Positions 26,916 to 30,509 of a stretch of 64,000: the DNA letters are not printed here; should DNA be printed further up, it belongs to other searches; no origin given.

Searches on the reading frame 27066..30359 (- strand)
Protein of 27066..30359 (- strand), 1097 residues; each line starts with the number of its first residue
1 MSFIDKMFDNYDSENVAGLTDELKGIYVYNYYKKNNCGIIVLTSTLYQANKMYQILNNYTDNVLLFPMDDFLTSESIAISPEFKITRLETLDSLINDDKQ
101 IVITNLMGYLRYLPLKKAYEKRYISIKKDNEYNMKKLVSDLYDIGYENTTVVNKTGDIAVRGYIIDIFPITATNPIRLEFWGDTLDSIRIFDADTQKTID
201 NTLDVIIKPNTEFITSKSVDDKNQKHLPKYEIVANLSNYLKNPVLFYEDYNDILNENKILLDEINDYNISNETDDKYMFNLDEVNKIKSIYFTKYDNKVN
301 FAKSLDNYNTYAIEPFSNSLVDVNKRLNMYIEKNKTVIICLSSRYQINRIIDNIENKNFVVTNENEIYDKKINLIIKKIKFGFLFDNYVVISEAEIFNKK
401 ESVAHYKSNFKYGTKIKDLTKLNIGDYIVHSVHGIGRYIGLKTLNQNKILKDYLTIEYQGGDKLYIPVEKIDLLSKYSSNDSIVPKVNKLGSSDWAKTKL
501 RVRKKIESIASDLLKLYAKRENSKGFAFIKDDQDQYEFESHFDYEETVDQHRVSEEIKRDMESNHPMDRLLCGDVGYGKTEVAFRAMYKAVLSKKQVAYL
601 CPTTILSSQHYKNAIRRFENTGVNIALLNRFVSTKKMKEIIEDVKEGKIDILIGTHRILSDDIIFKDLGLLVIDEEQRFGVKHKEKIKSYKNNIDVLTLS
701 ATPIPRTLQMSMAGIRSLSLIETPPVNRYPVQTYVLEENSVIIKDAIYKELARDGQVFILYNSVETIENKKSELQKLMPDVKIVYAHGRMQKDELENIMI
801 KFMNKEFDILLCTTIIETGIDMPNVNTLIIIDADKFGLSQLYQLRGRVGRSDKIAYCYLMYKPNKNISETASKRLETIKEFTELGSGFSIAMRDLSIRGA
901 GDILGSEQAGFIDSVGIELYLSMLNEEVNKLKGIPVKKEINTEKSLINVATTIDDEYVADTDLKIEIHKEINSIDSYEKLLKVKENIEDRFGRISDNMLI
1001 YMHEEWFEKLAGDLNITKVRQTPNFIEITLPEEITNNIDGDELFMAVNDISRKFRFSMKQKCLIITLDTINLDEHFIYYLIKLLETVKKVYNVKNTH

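Call 66: search_protein_families(library=pfam, proteins=[window:27066-30359:-], max_evalue=0.00001)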
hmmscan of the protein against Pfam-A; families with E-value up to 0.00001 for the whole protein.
window:27066-30359:- (1097 aa): 5 families
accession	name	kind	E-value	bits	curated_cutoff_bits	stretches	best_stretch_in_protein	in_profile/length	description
PF00270.35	DEAD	-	6.1e-27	94.8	26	1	567-709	15-165/167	DEAD/DEAH box helicase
PF00271.37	Helicase_C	-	2.1e-25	89.5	23.5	1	746-851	5-109/110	Helicase conserved C-terminal domain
PF17757.6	UvrB_inter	-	2.6e-23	82.4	22.9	1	124-213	1-91/91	UvrB interaction domain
PF02559.22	CarD_TRCF_RID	-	9.4e-21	74.1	23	1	422-478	1-57/57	CarD-like/TRCF RID domain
PF03461.20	TRCF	-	1.1e-12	48.6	25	1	948-1037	2-91/95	TRCF domain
